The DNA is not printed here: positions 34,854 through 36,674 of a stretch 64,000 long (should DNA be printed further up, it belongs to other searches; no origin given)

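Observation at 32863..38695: Two Cache-HAMP 'cyclases' bracket an MscS channel carrying a cNMP-binding-like domain, and all three nucleotide sites look degenerate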

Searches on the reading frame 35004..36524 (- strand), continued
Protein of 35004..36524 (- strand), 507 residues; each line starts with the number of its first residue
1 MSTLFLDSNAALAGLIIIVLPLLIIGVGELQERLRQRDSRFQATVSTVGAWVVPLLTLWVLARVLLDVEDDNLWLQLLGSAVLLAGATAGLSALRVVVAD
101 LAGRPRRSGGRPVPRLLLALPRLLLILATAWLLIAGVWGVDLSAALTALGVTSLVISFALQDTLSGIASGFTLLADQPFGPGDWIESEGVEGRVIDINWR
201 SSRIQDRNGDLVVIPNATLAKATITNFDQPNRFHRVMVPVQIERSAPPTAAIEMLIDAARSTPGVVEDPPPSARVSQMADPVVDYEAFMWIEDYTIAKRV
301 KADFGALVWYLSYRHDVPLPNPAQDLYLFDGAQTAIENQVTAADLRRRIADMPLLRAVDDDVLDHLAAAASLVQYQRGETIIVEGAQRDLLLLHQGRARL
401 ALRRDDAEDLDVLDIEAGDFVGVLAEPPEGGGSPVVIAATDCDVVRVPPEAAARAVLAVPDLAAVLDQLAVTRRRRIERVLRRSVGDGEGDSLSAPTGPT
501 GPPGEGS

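Call 59: find_encoding_contigs(protein=P0129, flank=5000, max_places=1)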
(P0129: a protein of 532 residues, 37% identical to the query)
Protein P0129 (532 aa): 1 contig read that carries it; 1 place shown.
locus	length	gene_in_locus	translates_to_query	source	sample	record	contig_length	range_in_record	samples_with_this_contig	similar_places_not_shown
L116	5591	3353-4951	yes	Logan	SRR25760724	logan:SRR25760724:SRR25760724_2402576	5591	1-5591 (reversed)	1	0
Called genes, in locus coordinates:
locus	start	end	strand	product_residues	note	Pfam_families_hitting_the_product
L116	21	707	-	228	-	PF18306:LDcluster4, PF03641:Lysine_decarbox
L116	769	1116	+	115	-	-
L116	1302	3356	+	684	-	PF02743:dCache_1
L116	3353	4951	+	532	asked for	PF00924:MS_channel_2nd, PF21082:MS_channel_3rd, PF00027:cNMP_binding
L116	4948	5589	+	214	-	?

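Call 60: find_encoding_contigs(protein=P0134, flank=5000, max_places=1)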
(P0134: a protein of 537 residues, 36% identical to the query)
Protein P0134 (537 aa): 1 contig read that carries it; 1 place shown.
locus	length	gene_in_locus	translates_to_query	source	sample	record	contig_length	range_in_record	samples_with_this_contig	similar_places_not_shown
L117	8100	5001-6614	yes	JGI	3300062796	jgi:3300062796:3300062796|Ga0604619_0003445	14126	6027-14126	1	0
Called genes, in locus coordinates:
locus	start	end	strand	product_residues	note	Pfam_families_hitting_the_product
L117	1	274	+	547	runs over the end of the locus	PF00501:AMP-binding, PF13193:AMP-binding_C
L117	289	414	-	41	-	-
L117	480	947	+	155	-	-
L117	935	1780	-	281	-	-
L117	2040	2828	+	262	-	PF14023:Bestrophin-like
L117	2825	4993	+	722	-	PF00672:HAMP, PF00211:Guanylate_cyc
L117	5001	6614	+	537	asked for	PF00924:MS_channel_2nd, PF21082:MS_channel_3rd (weak), PF00027:cNMP_binding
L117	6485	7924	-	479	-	PF01139:RtcB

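Call 61: find_encoding_contigs(protein=P0174, flank=5000, max_places=1)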
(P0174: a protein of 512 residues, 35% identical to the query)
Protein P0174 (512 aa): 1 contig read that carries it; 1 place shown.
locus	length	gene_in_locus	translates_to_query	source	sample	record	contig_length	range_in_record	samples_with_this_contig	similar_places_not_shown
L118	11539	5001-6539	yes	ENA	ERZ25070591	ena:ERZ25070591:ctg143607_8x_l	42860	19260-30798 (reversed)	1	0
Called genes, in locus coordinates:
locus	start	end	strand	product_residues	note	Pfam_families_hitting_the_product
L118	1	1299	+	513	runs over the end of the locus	PF13360:PQQ_2 (weak)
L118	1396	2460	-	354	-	PF13180:PDZ_2 (weak), PF00595:PDZ (weak), PF17820:PDZ_6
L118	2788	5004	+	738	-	PF02743:dCache_1, PF00672:HAMP, PF00211:Guanylate_cyc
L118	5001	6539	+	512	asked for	PF00924:MS_channel_2nd, PF21082:MS_channel_3rd (weak), PF00027:cNMP_binding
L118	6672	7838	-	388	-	PF02878:PGM_PMM_I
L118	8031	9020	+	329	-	PF06144:DNA_pol3_delta (weak)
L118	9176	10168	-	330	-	PF09492:Pec_lyase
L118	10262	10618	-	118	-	-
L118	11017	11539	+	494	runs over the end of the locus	-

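Call 69: find_homologous_proteins(query=A3, max_evalue=1e-10)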
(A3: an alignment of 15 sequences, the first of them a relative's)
Query A3 (15 sequences) (537 aa, profile of the alignment): 271 proteins with E <= 1e-10 among 8000 candidates; the best 120 are listed.
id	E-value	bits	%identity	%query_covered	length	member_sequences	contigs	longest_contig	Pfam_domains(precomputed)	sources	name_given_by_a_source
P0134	1.1e-181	623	100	100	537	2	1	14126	PF00924.25,PF00027.36,PF21082.3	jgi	jgi:small-conductance mechanosensitive channel/CRP-like cAMP-binding protein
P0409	1.3e-179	616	38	89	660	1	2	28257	PF00924.25,PF00027.36,PF21082.3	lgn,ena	-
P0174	5.1e-176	605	37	88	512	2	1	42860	PF00924.25,PF00027.36,PF21082.3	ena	-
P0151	5.9e-175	601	45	91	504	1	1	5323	PF00924.25,PF00027.36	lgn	-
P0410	8.6e-175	601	40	92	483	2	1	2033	PF00924.25,PF00027.36,PF21082.3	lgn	-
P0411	1.3e-174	600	90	100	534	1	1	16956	PF00924.25,PF00027.36,PF21082.3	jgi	jgi:small-conductance mechanosensitive channel/CRP-like cAMP-binding protein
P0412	4.7e-173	595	40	91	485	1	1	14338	PF00924.25,PF00027.36,PF21082.3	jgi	jgi:small-conductance mechanosensitive channel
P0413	1.1e-172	594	39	91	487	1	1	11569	PF00924.25,PF00027.36,PF21082.3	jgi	jgi:small-conductance mechanosensitive channel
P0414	1.2e-172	594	39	92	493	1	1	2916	PF00924.25,PF00027.36,PF21082.3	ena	-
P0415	3.0e-172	592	39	89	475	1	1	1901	PF00924.25,PF00027.36,PF21082.3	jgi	jgi:small-conductance mechanosensitive channel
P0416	4.1e-172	592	40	93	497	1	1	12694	PF00924.25,PF00027.36,PF21082.3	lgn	-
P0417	1.4e-171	590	38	90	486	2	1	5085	PF00924.25,PF00027.36,PF21082.3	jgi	jgi:small-conductance mechanosensitive channel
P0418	2.2e-171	589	40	90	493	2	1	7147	PF00924.25,PF00027.36,PF21082.3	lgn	-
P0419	4.6e-171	588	85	100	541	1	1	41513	PF00924.25,PF00027.36,PF21082.3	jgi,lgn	jgi:small-conductance mechanosensitive channel/CRP-like cAMP-binding protein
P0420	5.6e-170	585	40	89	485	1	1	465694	PF00924.25,PF00027.36,PF21082.3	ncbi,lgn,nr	ncbi:MAG: mechanosensitive ion channel family protein [Oscillatoriophycideae cyanobacterium NC_groun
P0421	9.5e-170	584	38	91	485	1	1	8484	PF00924.25,PF00027.36,PF21082.3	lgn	-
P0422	1.4e-169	583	39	89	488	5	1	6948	PF00924.25,PF00027.36,PF21082.3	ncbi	-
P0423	1.8e-169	583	39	88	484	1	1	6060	PF00924.25,PF00027.36,PF21082.3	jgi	jgi:small-conductance mechanosensitive channel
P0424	1.9e-169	583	39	91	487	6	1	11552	PF00924.25,PF00027.36,PF21082.3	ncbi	ncbi:MAG: cyclic nucleotide-binding domain-containing protein [Cyanobacteriota bacterium]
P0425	2.0e-169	583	38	89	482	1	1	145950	PF00924.25,PF00027.36,PF21082.3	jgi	jgi:small-conductance mechanosensitive channel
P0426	2.1e-169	583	39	89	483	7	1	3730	PF00924.25,PF00027.36,PF21082.3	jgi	jgi:small-conductance mechanosensitive channel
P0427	2.2e-169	583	38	91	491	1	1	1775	PF00924.25,PF00027.36,PF21082.3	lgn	-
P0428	2.3e-169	583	39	91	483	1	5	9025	PF00924.25,PF00027.36,PF21082.3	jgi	jgi:small-conductance mechanosensitive channel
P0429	2.5e-169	583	36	92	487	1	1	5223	PF00924.25,PF00027.36,PF21082.3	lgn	-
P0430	4.2e-169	582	39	91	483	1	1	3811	PF00924.25,PF00027.36,PF21082.3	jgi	jgi:small-conductance mechanosensitive channel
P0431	1.0e-168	580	38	89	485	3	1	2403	PF00924.25,PF00027.36,PF21082.3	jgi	jgi:small-conductance mechanosensitive channel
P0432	1.3e-168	580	39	89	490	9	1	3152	PF00924.25,PF00027.36,PF21082.3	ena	-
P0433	1.4e-168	580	39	91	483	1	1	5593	PF00924.25,PF00027.36,PF21082.3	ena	-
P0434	4.5e-168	578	39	91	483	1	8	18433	PF00924.25,PF00027.36,PF21082.3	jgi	jgi:small-conductance mechanosensitive channel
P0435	8.4e-168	577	39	92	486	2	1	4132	PF00924.25,PF00027.36,PF21082.3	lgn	-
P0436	1.5e-167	577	39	91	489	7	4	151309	PF00924.25,PF00027.36,PF21082.3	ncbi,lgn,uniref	ncbi:mechanosensitive ion channel domain-containing protein [Vulcanococcus limneticus]|uniref:mechan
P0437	1.7e-167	576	39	89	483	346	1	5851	PF00924.25,PF00027.36,PF21082.3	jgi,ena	jgi:small-conductance mechanosensitive channel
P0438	7.8e-167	574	39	91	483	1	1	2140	PF00924.25,PF00027.36,PF21082.3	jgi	jgi:small-conductance mechanosensitive channel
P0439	1.2e-166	574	38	91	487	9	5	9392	PF00924.25,PF00027.36,PF21082.3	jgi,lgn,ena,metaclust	jgi:small-conductance mechanosensitive channel|metaclust:\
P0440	1.3e-166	574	37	91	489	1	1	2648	PF00924.25,PF00027.36,PF21082.3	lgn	-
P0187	1.4e-166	573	37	90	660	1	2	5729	PF00924.25,PF00027.36,PF21082.3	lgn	-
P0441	1.6e-166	573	38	89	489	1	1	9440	PF00924.25,PF00027.36,PF21082.3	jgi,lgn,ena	-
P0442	2.2e-166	573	37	92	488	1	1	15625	PF00924.25,PF00027.36,PF21082.3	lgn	-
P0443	2.4e-166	573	36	89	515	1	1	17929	PF00924.25,PF00027.36,PF21082.3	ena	-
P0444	2.7e-166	573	38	92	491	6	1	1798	PF00924.25,PF00027.36,PF21082.3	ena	-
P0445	4.3e-166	572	38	89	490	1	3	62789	PF00924.25,PF00027.36,PF21082.3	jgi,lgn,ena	jgi:small-conductance mechanosensitive channel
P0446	5.5e-165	568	37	89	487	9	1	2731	PF00924.25,PF00027.36,PF21082.3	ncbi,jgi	jgi:small-conductance mechanosensitive channel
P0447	1.0e-164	567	37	89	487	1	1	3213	PF00924.25,PF00027.36,PF21082.3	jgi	jgi:small-conductance mechanosensitive channel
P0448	3.0e-164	566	37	89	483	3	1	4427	PF00924.25,PF00027.36,PF21082.3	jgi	-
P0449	1.4e-161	557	38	89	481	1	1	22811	PF00924.25,PF00027.36,PF21082.3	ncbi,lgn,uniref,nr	ncbi:mechanosensitive ion channel domain-containing protein [Gloeocapsa sp. PCC 73106]|uniref:mechan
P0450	2.5e-161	556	38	91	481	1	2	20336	PF21088.3,PF00924.25,PF00027.36,PF21082.3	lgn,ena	-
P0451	5.2e-161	555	67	92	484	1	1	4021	PF00924.25,PF00027.36,PF21082.3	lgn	-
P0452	2.2e-160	553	40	89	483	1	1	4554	PF00924.25,PF00027.36,PF21082.3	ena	-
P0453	4.7e-160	552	36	90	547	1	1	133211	PF00924.25,PF00027.36,PF21082.3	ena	-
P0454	1.6e-155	537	34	87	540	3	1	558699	PF00924.25,PF00027.36,PF21082.3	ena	-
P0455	6.9e-155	535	39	91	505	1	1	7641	PF00924.25,PF00027.36,PF21082.3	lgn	-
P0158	3.0e-154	533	47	90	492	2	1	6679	PF00924.25,PF00027.36,PF21082.3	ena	-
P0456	3.4e-154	533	36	87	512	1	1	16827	PF00924.25,PF00027.36,PF21082.3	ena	-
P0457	9.0e-154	531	37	91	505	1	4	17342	PF00924.25,PF00027.36,PF21082.3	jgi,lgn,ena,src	jgi:small-conductance mechanosensitive channel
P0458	2.7e-153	530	47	88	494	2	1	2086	PF00924.25,PF00027.36,PF21082.3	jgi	-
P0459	1.7e-152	527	46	90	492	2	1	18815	PF00924.25,PF00027.36,PF21082.3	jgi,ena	jgi:small-conductance mechanosensitive channel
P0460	7.0e-152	525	34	89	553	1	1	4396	PF00924.25,PF00027.36,PF21082.3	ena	-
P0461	1.1e-151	524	38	92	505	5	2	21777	PF00924.25,PF00027.36,PF21082.3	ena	-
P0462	3.9e-150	519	38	88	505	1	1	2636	PF00924.25,PF00027.36,PF21082.3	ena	-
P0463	1.7e-149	517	33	91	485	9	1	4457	PF00924.25,PF00027.36,PF21082.3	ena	-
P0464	4.3e-149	516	38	88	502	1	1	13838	PF00924.25,PF00027.36,PF21082.3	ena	-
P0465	1.2e-148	514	38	90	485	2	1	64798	PF00924.25,PF00027.36,PF21082.3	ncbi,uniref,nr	ncbi:mechanosensitive ion channel family protein [Anabaena sp. UHCC 0399]|uniref:mechanosensitive io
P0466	2.5e-148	513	36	88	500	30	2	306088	PF00924.25,PF00027.36,PF21082.3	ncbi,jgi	ncbi:MAG: hypothetical protein RLZZ609_373 [Cyanobacteriota bacterium]|jgi:small-conductance mechano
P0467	3.0e-148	513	37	91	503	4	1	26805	PF00924.25,PF00027.36,PF21082.3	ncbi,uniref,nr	ncbi:mechanosensitive ion channel family protein [Argonema galeatum]|uniref:mechanosensitive ion cha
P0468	5.6e-148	512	37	89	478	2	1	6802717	PF00924.25,PF00027.36,PF21082.3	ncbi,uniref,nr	ncbi:hypothetical protein ANSO36C_58810 [Nostoc cf. commune SO-36]|uniref:Cyclic nucleotide-binding 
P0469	7.2e-148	512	37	89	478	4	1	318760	PF00924.25,PF00027.36,PF21082.3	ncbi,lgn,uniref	ncbi:MAG: mechanosensitive ion channel family protein [Nostoc sp.]|uniref:mechanosensitive ion chann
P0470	1.6e-147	511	48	90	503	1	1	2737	PF00924.25,PF00027.36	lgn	-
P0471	8.3e-147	508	35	88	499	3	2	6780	PF00924.25,PF00027.36,PF21082.3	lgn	-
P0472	1.2e-146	508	35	92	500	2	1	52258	PF00924.25,PF00027.36,PF21082.3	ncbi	ncbi:MAG: mechanosensitive ion channel family protein [Caldilineaceae bacterium]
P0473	1.7e-146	507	36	93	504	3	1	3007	PF00924.25,PF00027.36,PF21082.3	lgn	-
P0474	2.8e-146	507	38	89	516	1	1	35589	PF00924.25,PF00027.36,PF21082.3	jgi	-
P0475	7.3e-146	505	36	89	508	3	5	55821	PF00924.25,PF00027.36,PF21082.3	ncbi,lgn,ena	-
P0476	2.7e-145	503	35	90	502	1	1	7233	PF00924.25,PF00027.36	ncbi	-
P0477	2.8e-145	503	36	84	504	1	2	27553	PF00924.25,PF00027.36,PF21082.3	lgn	-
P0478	3.0e-145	503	35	91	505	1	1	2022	PF00924.25,PF00027.36,PF21082.3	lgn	-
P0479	3.1e-145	503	34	93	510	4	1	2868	PF00924.25,PF00027.36,PF21082.3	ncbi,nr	ncbi:MAG: mechanosensitive ion channel [Caldilineaceae bacterium]|nr:mechanosensitive ion channel [C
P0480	6.2e-145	502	37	93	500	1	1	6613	PF00924.25,PF00027.36,PF21082.3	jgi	jgi:small-conductance mechanosensitive channel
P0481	6.3e-145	502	34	90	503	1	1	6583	PF00924.25,PF00027.36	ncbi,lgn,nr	ncbi:MAG: mechanosensitive ion channel family protein [Cyanobacteriota bacterium]|nr:mechanosensitiv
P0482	1.3e-144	501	37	92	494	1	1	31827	PF00924.25,PF00027.36,PF21082.3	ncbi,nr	ncbi:MAG: mechanosensitive ion channel [Spirulina sp. SIO3F2]|nr:mechanosensitive ion channel [Spiru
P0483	1.3e-144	501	36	89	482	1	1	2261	PF00924.25,PF00027.36,PF21082.3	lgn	-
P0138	7.0e-144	499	35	93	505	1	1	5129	PF00924.25,PF00027.36,PF21082.3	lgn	-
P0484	7.8e-144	498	46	90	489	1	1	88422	PF00924.25,PF00027.36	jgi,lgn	jgi:small-conductance mechanosensitive channel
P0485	1.1e-143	498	37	90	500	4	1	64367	PF00924.25,PF00027.36,PF21082.3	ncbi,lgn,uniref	ncbi:mechanosensitive ion channel domain-containing protein [Aerosakkonema sp. BLCC-F183]|uniref:mec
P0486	4.2e-143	496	35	91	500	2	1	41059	PF00924.25,PF00027.36,PF21082.3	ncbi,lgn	-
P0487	4.8e-143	496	37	89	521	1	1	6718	PF00924.25,PF00027.36,PF21082.3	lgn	-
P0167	4.9e-143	496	33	91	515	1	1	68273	PF00924.25,PF00027.36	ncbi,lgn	ncbi:MAG: mechanosensitive ion channel domain-containing protein [Cyanobacteria bacterium P01_E01_bi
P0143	7.4e-143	495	38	91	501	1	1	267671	PF00924.25,PF00027.36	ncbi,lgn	-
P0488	9.5e-143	495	36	89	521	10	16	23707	PF00924.25,PF00027.36,PF21082.3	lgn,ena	-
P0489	9.6e-143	495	36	94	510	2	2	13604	PF00924.25,PF00027.36,PF21082.3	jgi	jgi:small-conductance mechanosensitive channel/CRP-like cAMP-binding protein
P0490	2.1e-142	494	36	93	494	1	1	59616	PF00924.25,PF00027.36,PF21082.3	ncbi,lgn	ncbi:MAG: mechanosensitive ion channel family protein [Cyanobacteria bacterium P01_G01_bin.54]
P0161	8.1e-142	492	36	91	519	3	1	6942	PF00924.25,PF00027.36,PF21082.3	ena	-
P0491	1.2e-141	491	35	93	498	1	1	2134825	PF00924.25,PF00027.36,PF21082.3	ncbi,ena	-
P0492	1.5e-141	491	36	91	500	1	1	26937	PF00924.25,PF00027.36,PF21082.3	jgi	-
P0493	1.7e-141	491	37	91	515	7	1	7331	PF00924.25,PF00027.36,PF21082.3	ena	-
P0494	2.1e-141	490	38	91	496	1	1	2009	PF00924.25,PF00027.36,PF21082.3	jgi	jgi:small-conductance mechanosensitive channel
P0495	2.4e-141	490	34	89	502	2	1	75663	PF00924.25,PF00027.36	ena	-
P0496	5.4e-141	489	36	91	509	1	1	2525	PF00924.25,PF00027.36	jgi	jgi:small-conductance mechanosensitive channel/CRP-like cAMP-binding protein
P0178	7.1e-141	489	39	93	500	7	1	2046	PF00924.25,PF00027.36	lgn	-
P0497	1.6e-140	487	38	89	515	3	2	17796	PF00924.25,PF00027.36,PF21082.3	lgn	-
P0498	5.8e-140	486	35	91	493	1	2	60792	PF00924.25,PF00027.36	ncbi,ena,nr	ncbi:MAG: mechanosensitive ion channel family protein [Calothrix sp. MO_192.B10]|nr:mechanosensitive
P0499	7.9e-140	485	35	89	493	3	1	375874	PF00924.25,PF00027.36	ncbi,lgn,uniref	ncbi:mechanosensitive ion channel domain-containing protein [Aerosakkonema sp. BLCC-F183]|uniref:mec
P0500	1.2e-139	485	35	77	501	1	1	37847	PF00924.25,PF00027.36,PF21082.3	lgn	-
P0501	2.7e-139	483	36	89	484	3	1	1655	PF00924.25,PF00027.36,PF21082.3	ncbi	-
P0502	4.0e-139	483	39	91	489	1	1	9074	PF00924.25,PF00027.36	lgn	-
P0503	9.6e-139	482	36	90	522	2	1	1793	PF00924.25,PF00027.36,PF21082.3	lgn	-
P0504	1.0e-138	482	35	90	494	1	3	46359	PF00924.25,PF00027.36,PF21082.3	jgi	jgi:small-conductance mechanosensitive channel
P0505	3.7e-138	480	38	89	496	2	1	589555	PF00924.25,PF00027.36,PF21082.3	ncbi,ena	-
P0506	4.2e-138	480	38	93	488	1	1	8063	PF00924.25,PF00027.36,PF21082.3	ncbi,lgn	ncbi:MAG: mechanosensitive ion channel domain-containing protein [Spirulinaceae cyanobacterium]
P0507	5.8e-138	479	36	90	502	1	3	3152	PF00924.25,PF00027.36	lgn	-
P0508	6.9e-138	479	36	88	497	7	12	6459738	PF00924.25,PF00027.36,PF21082.3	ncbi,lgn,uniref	ncbi:mechanosensitive ion channel domain-containing protein [Microcoleus sp.]|uniref:mechanosensitiv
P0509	7.3e-138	479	36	89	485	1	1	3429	PF00924.25,PF00027.36,PF21082.3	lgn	-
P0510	7.3e-138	479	34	91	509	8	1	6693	PF00924.25,PF00027.36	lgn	-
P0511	7.3e-138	479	33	89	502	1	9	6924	PF00924.25,PF00027.36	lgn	-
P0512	9.2e-138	478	37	91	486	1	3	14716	PF00924.25,PF00027.36,PF21082.3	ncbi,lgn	ncbi:MAG: mechanosensitive ion channel family protein [Cyanobacteria bacterium J06626_14]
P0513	2.1e-137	477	36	91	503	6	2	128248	PF00924.25,PF00027.36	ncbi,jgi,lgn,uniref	ncbi:mechanosensitive ion channel domain-containing protein [Microseira sp. BLCC-F43]|jgi:small-cond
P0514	6.8e-137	476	36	94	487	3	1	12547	PF00924.25,PF00027.36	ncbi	ncbi:MAG: mechanosensitive ion channel family protein [Cyanobacteria bacterium P01_H01_bin.119]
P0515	1.3e-136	475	37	89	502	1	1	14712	PF00924.25,PF00027.36,PF21082.3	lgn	-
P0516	2.4e-136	474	35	90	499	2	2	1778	PF00924.25,PF00027.36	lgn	-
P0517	2.6e-136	474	37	91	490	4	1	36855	PF00924.25,PF00027.36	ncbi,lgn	ncbi:MAG: mechanosensitive ion channel family protein [Cyanobacteria bacterium J06626_4]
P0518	3.6e-136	473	35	89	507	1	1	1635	PF00924.25,PF00027.36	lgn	-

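Call 71: find_encoding_contigs(protein=P0468, flank=5000, max_places=1)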
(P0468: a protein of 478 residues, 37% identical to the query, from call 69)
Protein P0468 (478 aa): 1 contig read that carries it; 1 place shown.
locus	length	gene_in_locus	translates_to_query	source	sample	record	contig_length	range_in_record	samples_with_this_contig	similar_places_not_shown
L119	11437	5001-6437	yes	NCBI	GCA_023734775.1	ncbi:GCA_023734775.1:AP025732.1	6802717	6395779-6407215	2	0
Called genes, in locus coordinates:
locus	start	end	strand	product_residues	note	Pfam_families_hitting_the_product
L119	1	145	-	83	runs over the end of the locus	PF04014:MazE_antitoxin (weak)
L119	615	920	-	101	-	PF00805:Pentapeptide (weak)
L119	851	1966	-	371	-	PF00805:Pentapeptide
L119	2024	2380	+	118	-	-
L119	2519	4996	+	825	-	PF02743:dCache_1, PF00672:HAMP, PF00211:Guanylate_cyc, PF00042:Globin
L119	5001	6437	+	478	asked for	PF00924:MS_channel_2nd, PF21082:MS_channel_3rd, PF00027:cNMP_binding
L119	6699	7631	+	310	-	PF13808:DDE_Tnp_1_assoc, PF01609:DDE_Tnp_1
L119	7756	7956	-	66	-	-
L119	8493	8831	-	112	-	-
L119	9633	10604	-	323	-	PF00126:HTH_1, PF03466:LysR_substrate, PF12727:PBP_like (weak)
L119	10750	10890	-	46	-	-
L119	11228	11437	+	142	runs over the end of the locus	PF02656:DUF202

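Call 73: predict_structure(alignment_id=A2)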
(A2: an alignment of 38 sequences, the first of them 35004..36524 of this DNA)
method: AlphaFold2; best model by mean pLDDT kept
length: 507 residues; sequences in the alignment: 38
mean_pLDDT: 77.0   pTM: 0.36
mean pLDDT of the five models: 77.0, 76.5, 74.6, 68.8, 67.2
residues with pLDDT >= 90: 44; 70-90: 349; 50-70: 56; < 50: 58
segments of 3 or more residues with pLDDT < 50: 1-7, 163-174, 322-338, 488-507
pLDDT, mean of each block of 10 residues (from residue 1): 43 71 84 85 85 84 73 81 86 86 73 78 85 78 60 52 48 60 83 84 87 84 77 86 89 94 89 86 89 86 86 86 42 42 83 81 86 86 77 91 79 88 71 84 88 85 87 87 64 37 37
secondary structure, 60 per line:
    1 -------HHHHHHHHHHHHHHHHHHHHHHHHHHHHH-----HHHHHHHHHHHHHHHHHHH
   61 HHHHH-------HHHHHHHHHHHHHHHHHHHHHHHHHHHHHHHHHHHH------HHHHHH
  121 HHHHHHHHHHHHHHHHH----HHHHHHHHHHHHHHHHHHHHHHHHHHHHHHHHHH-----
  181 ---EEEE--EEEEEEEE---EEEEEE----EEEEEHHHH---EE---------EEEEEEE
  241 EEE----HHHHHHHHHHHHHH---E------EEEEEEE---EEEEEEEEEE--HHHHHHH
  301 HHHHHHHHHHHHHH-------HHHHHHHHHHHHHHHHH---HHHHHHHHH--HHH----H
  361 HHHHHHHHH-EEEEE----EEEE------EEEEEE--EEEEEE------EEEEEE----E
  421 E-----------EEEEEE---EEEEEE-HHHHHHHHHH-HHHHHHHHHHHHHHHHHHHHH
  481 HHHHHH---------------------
elements in order: H8-36 H42-65 H73-108 H115-137 H142-175 E184-187 E190-197 E201-206 E211-215 H216-219 E234-243 H248-261 E272-278 E282-291 H294-314 H322-338 H342-350 H360-369 E371-375 E380-383 E390-395 E398-403 E410-415 E433-438 E442-447 H449-458 H460-486

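Call 76: search_protein_families(library=padloc, proteins=[window:35004-36524:-], max_evalue=0.01)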
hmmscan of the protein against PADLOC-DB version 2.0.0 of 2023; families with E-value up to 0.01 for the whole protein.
window:35004-36524:- (507 aa): 0 families
